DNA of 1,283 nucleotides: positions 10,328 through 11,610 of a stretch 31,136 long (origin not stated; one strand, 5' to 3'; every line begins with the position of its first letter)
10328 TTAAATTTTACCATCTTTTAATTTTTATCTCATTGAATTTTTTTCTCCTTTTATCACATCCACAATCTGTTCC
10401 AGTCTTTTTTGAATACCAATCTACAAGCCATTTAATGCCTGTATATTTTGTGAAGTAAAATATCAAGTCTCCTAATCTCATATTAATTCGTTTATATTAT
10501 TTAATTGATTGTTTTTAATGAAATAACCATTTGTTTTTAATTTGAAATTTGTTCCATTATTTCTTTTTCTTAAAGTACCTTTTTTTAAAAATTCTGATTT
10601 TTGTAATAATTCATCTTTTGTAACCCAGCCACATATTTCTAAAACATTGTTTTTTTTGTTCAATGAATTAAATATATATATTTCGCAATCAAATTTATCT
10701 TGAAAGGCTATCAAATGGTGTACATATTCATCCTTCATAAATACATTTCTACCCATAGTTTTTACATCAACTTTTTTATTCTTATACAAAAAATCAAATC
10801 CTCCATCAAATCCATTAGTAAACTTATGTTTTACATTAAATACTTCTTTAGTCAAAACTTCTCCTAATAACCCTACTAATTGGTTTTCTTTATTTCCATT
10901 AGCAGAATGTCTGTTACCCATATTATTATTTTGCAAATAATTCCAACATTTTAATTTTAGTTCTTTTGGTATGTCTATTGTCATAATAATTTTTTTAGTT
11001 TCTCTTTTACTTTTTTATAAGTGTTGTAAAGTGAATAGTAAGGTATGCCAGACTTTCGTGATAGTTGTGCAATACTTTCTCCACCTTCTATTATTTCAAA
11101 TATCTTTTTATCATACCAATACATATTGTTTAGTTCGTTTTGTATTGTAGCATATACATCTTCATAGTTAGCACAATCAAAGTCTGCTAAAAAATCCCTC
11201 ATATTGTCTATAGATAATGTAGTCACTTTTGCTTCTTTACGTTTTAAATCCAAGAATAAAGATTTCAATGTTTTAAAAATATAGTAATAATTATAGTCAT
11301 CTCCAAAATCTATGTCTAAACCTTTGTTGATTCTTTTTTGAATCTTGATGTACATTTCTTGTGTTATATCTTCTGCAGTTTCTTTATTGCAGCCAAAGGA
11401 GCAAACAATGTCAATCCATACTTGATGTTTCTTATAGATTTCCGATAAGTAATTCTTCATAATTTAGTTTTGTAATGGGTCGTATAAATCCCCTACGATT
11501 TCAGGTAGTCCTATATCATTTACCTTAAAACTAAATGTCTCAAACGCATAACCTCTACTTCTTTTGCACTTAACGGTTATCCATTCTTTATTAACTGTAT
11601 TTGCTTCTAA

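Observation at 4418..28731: Five-copy CGT-type promoter motif marks every late operon and predicts leaderless mRNAs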

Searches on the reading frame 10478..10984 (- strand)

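Call 68: search_protein_families(library=phrogs, proteins=[window:10478-10984:-], max_evalue=0.00001)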
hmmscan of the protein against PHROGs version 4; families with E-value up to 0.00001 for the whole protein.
window:10478-10984:- (168 aa): 0 families

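Call 78: search_protein_families(library=pfam, proteins=[window:10478-10984:-], max_evalue=0.001)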
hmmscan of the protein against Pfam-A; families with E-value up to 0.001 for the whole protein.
window:10478-10984:- (168 aa): 1 family
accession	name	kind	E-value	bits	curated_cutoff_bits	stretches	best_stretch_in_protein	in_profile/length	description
PF22522.2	DUF6998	-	0.00017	22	27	1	34-103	23-91/136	Family of unknown function (DUF6998)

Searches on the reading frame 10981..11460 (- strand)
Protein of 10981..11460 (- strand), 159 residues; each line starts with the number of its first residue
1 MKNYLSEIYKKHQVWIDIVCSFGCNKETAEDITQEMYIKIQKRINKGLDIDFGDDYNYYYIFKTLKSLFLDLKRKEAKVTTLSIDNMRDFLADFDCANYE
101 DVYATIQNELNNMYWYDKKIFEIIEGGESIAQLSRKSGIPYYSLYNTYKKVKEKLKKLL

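Call 8: search_protein_families(library=phrogs, proteins=[window:10981-11460:-], max_evalue=0.001)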
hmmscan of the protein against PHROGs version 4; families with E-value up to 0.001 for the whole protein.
window:10981-11460:- (159 aa): 1 family
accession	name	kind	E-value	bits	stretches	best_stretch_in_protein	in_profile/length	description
phrog_31712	-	unknown function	4.2e-09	37.5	1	1-156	1-142/159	-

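Call 9: search_protein_families(library=pfam, proteins=[window:10981-11460:-], max_evalue=0.01)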
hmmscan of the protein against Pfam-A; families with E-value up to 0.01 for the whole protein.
window:10981-11460:- (159 aa): 1 family
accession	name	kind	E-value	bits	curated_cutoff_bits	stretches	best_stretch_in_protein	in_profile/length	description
PF05225.22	HTH_psq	-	0.00075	19.6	20.4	1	120-156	9-44/45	helix-turn-helix, Psq domain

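Call 11: search_solved_structures(query=window:10981-11460:-, max_evalue=10, show_alignments=2)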
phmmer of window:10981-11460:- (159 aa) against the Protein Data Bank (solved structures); distinct sequences matched with E-value up to 10: 3.
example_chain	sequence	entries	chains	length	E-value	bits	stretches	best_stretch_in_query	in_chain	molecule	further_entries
9m9d_F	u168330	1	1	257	0.47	13.6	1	21-90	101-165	ECF RNA polymerase sigma factor SigE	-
9m9e_F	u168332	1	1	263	0.5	13.5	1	21-90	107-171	ECF RNA polymerase sigma factor SigE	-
9m98_F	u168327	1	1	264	0.51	13.5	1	21-89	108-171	ECF RNA polymerase sigma factor SigE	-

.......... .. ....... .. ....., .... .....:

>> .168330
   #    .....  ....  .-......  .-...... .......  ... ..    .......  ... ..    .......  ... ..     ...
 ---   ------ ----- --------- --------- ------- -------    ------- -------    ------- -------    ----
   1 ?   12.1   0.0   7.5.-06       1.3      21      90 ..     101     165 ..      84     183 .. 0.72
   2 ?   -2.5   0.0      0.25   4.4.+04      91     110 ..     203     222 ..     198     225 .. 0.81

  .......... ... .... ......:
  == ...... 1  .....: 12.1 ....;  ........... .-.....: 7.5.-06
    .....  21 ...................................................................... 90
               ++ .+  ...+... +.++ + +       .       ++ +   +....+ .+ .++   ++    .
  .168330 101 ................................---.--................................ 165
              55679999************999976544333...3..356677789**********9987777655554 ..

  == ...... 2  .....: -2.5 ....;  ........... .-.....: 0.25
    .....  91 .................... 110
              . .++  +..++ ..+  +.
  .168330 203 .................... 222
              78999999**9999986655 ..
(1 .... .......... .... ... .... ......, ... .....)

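Call 12: find_homologous_proteins(query=window:10981-11460:-, max_evalue=0.001)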
Query window:10981-11460:- (159 aa): 1841 proteins with E <= 0.001 among 1898 candidates; the best 120 are listed.
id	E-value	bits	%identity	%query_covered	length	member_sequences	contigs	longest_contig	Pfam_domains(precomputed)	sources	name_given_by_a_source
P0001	1.9e-96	338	97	100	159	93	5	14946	-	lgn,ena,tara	tara:strand:- start:4759 stop:5238 length:480 start_codon:yes stop_codon:yes gene_type:complete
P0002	4.6e-94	330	95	93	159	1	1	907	-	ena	-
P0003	6.4e-86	304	86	93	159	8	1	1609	-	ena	-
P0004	1.1e-84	300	83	93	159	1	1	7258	-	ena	-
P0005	5.3e-79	281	79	93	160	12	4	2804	-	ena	-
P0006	6.3e-79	281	78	93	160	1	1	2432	-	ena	-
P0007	1.6e-78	280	79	93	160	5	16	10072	-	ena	-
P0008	4.1e-78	279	77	93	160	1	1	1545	-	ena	-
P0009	7.0e-78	278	76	93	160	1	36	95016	-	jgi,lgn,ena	jgi:DNA-directed RNA polymerase specialized sigma24 family protein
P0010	1.3e-77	277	81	91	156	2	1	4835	-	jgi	-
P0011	1.9e-77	276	79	93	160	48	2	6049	-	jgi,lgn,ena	-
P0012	2.2e-77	276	75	93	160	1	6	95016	-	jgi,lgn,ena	jgi:DNA-directed RNA polymerase specialized sigma24 family protein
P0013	3.4e-77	276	75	93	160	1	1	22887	-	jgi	jgi:DNA-directed RNA polymerase specialized sigma24 family protein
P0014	3.4e-77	276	75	93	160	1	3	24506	-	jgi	jgi:DNA-directed RNA polymerase specialized sigma24 family protein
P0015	6.6e-77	275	74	93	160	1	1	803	-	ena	-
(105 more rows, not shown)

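Call 14: search_solved_structures(query=A1, max_evalue=1, show_alignments=1)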
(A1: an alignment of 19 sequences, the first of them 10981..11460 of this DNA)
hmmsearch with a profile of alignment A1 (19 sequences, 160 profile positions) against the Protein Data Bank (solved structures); distinct sequences matched with E-value up to 1: 7.
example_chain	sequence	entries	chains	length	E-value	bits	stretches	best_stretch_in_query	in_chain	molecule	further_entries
9m9d_F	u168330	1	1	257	0.17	14.9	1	21-91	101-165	ECF RNA polymerase sigma factor SigE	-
9m9e_F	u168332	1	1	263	0.18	14.8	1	21-91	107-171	ECF RNA polymerase sigma factor SigE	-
9m98_F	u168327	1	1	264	0.18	14.8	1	21-91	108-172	ECF RNA polymerase sigma factor SigE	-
8qad_A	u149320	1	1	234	0.34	13.9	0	97-134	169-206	sc-apCC-6-LLIA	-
3c1r_A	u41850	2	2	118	0.43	13.6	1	48-92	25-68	Glutaredoxin-1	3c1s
6mws_A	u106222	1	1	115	0.5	13.3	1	59-92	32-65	Glutaredoxin-1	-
2jac_A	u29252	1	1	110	0.98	12.4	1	60-92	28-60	GLUTAREDOXIN-1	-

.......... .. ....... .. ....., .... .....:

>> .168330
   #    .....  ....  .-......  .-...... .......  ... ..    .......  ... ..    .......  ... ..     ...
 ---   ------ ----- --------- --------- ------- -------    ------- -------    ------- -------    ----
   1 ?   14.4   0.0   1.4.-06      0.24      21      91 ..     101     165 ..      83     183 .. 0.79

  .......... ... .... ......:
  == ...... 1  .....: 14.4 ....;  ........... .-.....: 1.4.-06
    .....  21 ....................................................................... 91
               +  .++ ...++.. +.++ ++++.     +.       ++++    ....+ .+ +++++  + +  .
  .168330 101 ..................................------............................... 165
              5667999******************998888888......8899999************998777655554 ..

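Call 15: search_protein_families(library=pfam, alignment_id=A1, max_evalue=1)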
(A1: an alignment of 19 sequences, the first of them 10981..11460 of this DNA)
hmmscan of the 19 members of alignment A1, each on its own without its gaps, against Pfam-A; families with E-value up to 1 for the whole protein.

A. member 1, window:10981-11460:- (159 aa): 2 families
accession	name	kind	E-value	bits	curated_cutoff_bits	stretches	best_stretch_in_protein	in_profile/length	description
PF05225.22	HTH_psq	-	0.00075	19.6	20.4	1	120-156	9-44/45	helix-turn-helix, Psq domain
PF04542.20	Sigma70_r2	-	0.012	15.9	24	1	18-77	12-69/71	Sigma-70 region 2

B. families by the number of members that match (of 19 scanned): 17 families
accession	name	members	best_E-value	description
PF04542.20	Sigma70_r2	11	0.0017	Sigma-70 region 2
PF05225.22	HTH_psq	10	0.00075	helix-turn-helix, Psq domain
PF01527.26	HTH_Tnp_1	7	0.048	Transposase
PF01978.25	TrmB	5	0.017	Sugar-specific transcriptional regulator TrmB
PF01637.24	ATPase_2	3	0.0071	ATPase domain predominantly from Archaea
PF19301.5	LigXa_C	3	0.014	LigXa C-terminal domain like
PF13443.12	HTH_26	1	0.024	Cro/C1-type HTH DNA-binding domain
PF13479.12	AAA_24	1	0.026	AAA domain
PF18760.7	ART-PolyVal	1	0.034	ADP-Ribosyltransferase in polyvalent proteins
PF03723.20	Hemocyanin_C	1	0.053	Hemocyanin, ig-like domain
PF04511.20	DER1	1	0.14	Der1-like family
PF18822.6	CdvA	1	0.15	CdvA-like coiled-coil domain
PF15504.11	DUF4647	1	0.18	Domain of unknown function (DUF4647)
PF12163.13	HobA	1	0.19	DNA replication regulator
PF04278.17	Tic22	1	0.23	Tic22-like family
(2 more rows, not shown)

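Call 17: find_related_loci(query=A1, collection=viral_contigs, flank=10000)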
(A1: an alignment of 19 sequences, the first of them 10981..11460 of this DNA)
Query A1 (159 aa) in viral_contigs; peptide patterns used: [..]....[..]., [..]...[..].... (x = any residue, [..] = any of these).
599 stretches matched a pattern (row limit reached: there are more); 567 encode a relative of the query (tblastn E <= 1e-3); the best 80 are kept; 80 distinct loci.
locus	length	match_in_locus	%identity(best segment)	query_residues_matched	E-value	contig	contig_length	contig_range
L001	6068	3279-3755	100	1-159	5e-104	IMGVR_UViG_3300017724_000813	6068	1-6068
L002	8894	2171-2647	100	1-159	5e-104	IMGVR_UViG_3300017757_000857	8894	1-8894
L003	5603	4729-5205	100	1-159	5e-104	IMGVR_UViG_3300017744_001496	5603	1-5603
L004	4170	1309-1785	100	1-159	1e-104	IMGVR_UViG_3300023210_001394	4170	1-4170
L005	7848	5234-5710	100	1-159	5e-104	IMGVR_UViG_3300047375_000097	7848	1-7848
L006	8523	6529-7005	100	1-159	5e-104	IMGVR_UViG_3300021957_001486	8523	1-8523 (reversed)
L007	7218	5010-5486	100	1-159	5e-104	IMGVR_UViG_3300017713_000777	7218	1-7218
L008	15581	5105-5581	100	1-159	5e-104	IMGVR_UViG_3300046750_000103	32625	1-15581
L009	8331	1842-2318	99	1-159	1e-102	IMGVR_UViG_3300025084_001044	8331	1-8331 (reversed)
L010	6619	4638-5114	99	1-159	1e-102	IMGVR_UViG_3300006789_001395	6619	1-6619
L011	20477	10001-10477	97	1-159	2e-101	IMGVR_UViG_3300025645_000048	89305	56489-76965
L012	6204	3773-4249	97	1-159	2e-101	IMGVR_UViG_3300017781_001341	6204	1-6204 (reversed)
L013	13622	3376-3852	97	1-159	2e-101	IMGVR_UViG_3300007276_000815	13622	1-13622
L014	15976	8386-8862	97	1-159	2e-101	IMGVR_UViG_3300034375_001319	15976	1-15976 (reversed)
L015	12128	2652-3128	97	1-159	3e-101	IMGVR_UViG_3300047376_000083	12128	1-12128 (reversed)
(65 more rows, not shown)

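Call 20: predict_structure(alignment_id=A1)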
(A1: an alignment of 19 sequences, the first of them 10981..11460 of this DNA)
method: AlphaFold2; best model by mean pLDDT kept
length: 159 residues; sequences in the alignment: 19
mean_pLDDT: 81.6   pTM: 0.68
mean pLDDT of the five models: 81.6, 79.5, 79.5, 78.6, 73.6
residues with pLDDT >= 90: 51; 70-90: 76; 50-70: 31; < 50: 1
segments of 3 or more residues with pLDDT < 50: none
pLDDT, mean of each block of 10 residues (from residue 1): 71 91 88 90 79 65 90 82 58 58 86 92 88 89 92 88
secondary structure, 60 per line:
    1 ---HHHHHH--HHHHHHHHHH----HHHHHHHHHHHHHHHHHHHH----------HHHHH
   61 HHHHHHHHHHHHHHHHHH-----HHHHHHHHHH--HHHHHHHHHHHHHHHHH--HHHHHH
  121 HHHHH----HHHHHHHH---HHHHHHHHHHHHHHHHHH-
elements in order: H4-9 H12-21 H26-45 H56-78 H84-93 H96-112 H115-125 H130-137 H141-158

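Call 27: fold_search(model_id=the predicted structure, library=pdb)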
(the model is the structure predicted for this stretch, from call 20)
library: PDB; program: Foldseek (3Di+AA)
matches with E <= 10: 157; with E <= 0.001: 2
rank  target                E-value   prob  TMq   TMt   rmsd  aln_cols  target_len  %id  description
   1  6koo_F                7.4e-04  1.00  0.43  0.38  23.2       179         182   13  Mycobacterium tuberculosis initial transcription complex comprising sigma H and 5'-OH RNA of 7 nt (released 2020-03-11)
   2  9m9e_F                9.8e-04  1.00  0.41  0.37  18.4       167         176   16  Structural Basis of Pausing During Transcription Initiation in Mycobacterium tuberculosis (released 2026-01-14)
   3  8z6g_B                1.8e-03  1.00  0.39  0.37  13.8       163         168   15  the AlgU-MucAcyto complex structure in Pseudomonas aeruginosa (released 2024-05-08)
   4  6dv9_F                1.9e-03  1.00  0.36  0.33  23.4       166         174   15  Crystal structure of Mycobacterium tuberculosis transcription initiation complex(ECF sigma factor L) containing 5nt RN (released 2019-02-20)
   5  6in7_B                2.0e-03  1.00  0.40  0.37  13.9       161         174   14  Crystal structure of AlgU in complex with MucA(cyto) (released 2019-07-24)
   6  6jcx_F                2.4e-03  1.00  0.43  0.38  23.1       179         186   12  Mycobacterium tuberculosis transcription initiation complex with ECF sigma factor sigma H and 6nt RNA (released 2019-05-29)
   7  9m98_F                2.6e-03  1.00  0.45  0.44  23.6       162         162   16  Structural Basis of Pausing During Transcription Initiation in Mycobacterium tuberculosis (released 2026-01-14)
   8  6kop_F                3.2e-03  1.00  0.39  0.39  23.5       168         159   12  Mycobacterium tuberculosis initial transcription complex comprising sigma H and 5'-OH RNA of 9 nt (released 2020-03-11)
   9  8z6g_D                3.6e-03  1.00  0.39  0.37  13.6       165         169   15  the AlgU-MucAcyto complex structure in Pseudomonas aeruginosa (released 2024-05-08)
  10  9m9d_F                4.0e-03  1.00  0.42  0.42  24.1       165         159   17  Structural Basis of Pausing During Transcription Initiation in Mycobacterium tuberculosis (released 2026-01-14)
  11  5uxx_A                4.0e-03  1.00  0.41  0.40  14.8       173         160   13  Co-crystal structure of the sigma factor RpoE in complex with the anti-sigma factor NepR from Bartonella quintana (released 2018-02-28)
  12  5zx2_F                4.8e-03  1.00  0.44  0.41  22.4       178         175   13  Mycobacterium tuberculosis RNA polymerase transcription initiation complex with ECF sigma factor sigma H and 7nt RNA (released 2019-03-20)
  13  5uxx_C                5.6e-03  1.00  0.40  0.39  14.8       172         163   13  Co-crystal structure of the sigma factor RpoE in complex with the anti-sigma factor NepR from Bartonella quintana (released 2018-02-28)
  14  6jcy_F                6.3e-03  1.00  0.41  0.40  23.9       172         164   13  Mycobacterium tuberculosis RNA polymerase transcription initiation open complex with a chimeric ECF sigma factor sigH/ (released 2019-05-29)
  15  9n9q_C                6.7e-03  1.00  0.37  0.24  21.6       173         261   13  Cryo-EM structure of the RNA-guided transcription complex (released 2025-12-24)
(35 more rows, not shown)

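Call 73: find_related_loci(query=A1, collection=genome_contigs, flank=10000)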
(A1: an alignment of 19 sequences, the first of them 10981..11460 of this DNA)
Query A1 (159 aa) in genome_contigs; peptide patterns used: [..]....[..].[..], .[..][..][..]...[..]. (x = any residue, [..] = any of these).
36 stretches matched a pattern; 7 encode a relative of the query (tblastn E <= 1e-3); 7 distinct loci.
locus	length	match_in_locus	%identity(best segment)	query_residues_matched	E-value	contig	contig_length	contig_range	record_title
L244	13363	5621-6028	60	11-148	5e-50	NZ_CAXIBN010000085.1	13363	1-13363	MAG: uncultured Wocania sp. isolate ERR7163070_concoct_180 ERZ8868561.3120, whole genome shotgun sequence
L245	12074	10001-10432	56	8-151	9e-46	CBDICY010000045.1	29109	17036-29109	MAG: Saprospiraceae bacterium isolate 951dd66b-73de-4a3c-8e3a-a805efb1aa3c genome assembly, contig: contig_45, whole gen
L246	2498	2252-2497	85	1-82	2e-44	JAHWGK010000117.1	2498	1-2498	MAG: Thermoplasmata archaeon isolate Hel238.bin54 NODE_117_length_2498_cov_9.935151, whole genome shotgun sequence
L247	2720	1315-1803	40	1-159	2e-34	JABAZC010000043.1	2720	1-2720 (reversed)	MAG: Flavobacteriaceae bacterium isolate HE327_NSB025 NODE_38756_length_2720_cov_43.195122, whole genome shotgun sequenc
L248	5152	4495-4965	31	4-157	4e-17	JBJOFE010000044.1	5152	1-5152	MAG: Bacteroidota bacterium isolate sangamon_2019_sw_WHONDRS-S19S_0083_A_bin.57 scaffold_007283, whole genome shotgun se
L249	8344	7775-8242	33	5-155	5e-17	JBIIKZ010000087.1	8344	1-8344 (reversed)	MAG: Crocinitomicaceae bacterium isolate ME2002-02-28pf_3300044568_group1_bin164 Rohwer_bin660_scaffold_8606_c1, whole g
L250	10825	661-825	49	106-159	2e-12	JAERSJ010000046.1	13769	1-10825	MAG: Methanobacteriota archaeon isolate BH3 c_000000002782, whole genome shotgun sequence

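Call 86: search_protein_representatives(alignment_id=A1)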
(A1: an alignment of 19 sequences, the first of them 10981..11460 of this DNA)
Query: 19 sequences, 160 profile positions. Proteins with E-value up to 0.001 (for the whole library): 961; up to 1e-10: 402; up to 1e-30: 32. The best 150 are listed.
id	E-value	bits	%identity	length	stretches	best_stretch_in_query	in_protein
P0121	4.6e-57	208.6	-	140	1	1-130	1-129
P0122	4.9e-51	188.9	-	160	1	3-160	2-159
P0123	8.6e-51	188.2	-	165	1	4-160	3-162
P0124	6.7e-50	185.3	-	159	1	1-159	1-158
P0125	7.1e-50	185.2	-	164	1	4-158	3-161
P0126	2.8e-48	180.0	-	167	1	4-158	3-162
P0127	1.0e-47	178.2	-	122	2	3-70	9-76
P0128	7.4e-44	165.6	-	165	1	3-158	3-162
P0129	5.6e-43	162.8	-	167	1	4-159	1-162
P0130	1.4e-42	161.5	-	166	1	4-159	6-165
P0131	9.3e-42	158.8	-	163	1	5-158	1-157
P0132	2.5e-41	157.4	-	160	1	1-156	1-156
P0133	6.1e-41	156.1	-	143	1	4-98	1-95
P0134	6.9e-41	156.0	-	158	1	3-160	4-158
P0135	1.5e-40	154.9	-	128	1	1-94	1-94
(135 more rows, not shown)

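Call 88: search_solved_structures(query=A3, max_evalue=0.01, show_alignments=1)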
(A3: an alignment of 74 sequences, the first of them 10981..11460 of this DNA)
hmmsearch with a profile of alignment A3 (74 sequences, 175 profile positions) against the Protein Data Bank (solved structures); distinct sequences matched with E-value up to 0.01: 6.
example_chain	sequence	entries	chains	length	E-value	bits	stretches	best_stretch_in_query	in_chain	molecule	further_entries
1h3l_A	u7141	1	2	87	0.00021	24.4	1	19-79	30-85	RNA POLYMERASE SIGMA FACTOR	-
6dv9_F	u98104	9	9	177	0.0024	20.9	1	14-160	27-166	ECF RNA polymerase sigma factor SigL | RNA polymerase sigma factor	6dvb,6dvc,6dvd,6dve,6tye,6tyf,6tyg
3mzy_A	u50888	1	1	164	0.0043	20.1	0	28-167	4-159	RNA polymerase sigma-H factor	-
9m9d_F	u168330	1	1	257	0.0082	19.2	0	15-162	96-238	ECF RNA polymerase sigma factor SigE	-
9m9e_F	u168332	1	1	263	0.0088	19.1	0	15-162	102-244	ECF RNA polymerase sigma factor SigE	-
9m98_F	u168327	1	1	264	0.0088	19.1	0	15-162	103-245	ECF RNA polymerase sigma factor SigE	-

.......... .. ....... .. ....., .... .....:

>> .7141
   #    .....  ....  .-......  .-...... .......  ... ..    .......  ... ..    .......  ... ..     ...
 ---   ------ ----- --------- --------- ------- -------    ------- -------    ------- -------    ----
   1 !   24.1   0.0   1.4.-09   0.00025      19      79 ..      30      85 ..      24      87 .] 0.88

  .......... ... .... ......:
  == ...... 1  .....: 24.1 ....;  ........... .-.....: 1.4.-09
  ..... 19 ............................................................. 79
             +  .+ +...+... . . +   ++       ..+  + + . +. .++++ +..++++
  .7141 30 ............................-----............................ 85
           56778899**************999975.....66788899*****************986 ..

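Call 89: search_protein_families(library=pfam, alignment_id=A3, max_evalue=0.001)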
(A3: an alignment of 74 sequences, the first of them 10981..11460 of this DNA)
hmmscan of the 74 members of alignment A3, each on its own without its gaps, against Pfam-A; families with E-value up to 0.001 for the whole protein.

A. member 1, window:10981-11460:- (159 aa): 1 family
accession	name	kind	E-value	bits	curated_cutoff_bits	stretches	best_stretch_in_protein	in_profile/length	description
PF05225.22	HTH_psq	-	0.00075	19.6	20.4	0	120-156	9-44/45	helix-turn-helix, Psq domain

B. families by the number of members that match (of 74 scanned): 10 families
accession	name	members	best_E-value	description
PF04542.20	Sigma70_r2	11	6e-09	Sigma-70 region 2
PF04297.20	UPF0122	6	1.8e-05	Putative helix-turn-helix protein, YlxM / p13 like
PF08281.18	Sigma70_r4_2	3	5e-05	Sigma-70, region 4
PF05225.22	HTH_psq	2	0.00038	helix-turn-helix, Psq domain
PF09862.15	DUF2089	1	2.9e-05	Domain of unknown function (DUF2089)-HTH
PF08587.17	UBA_2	1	0.00012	Ubiquitin associated domain (UBA)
PF18024.7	HTH_50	1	0.00034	Helix-turn-helix domain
PF12802.13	MarR_2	1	0.00058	MarR family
PF05043.19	Mga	1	0.00063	Mga helix-turn-helix domain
PF13551.12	HTH_29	1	0.00086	Winged helix-turn helix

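Call 90: search_dna_similar(query=window:10981-11460:-, collection=phages, mode=protein, max_evalue=0.001, max_rows=40)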
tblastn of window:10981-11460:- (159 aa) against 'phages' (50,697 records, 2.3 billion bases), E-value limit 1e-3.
No match.
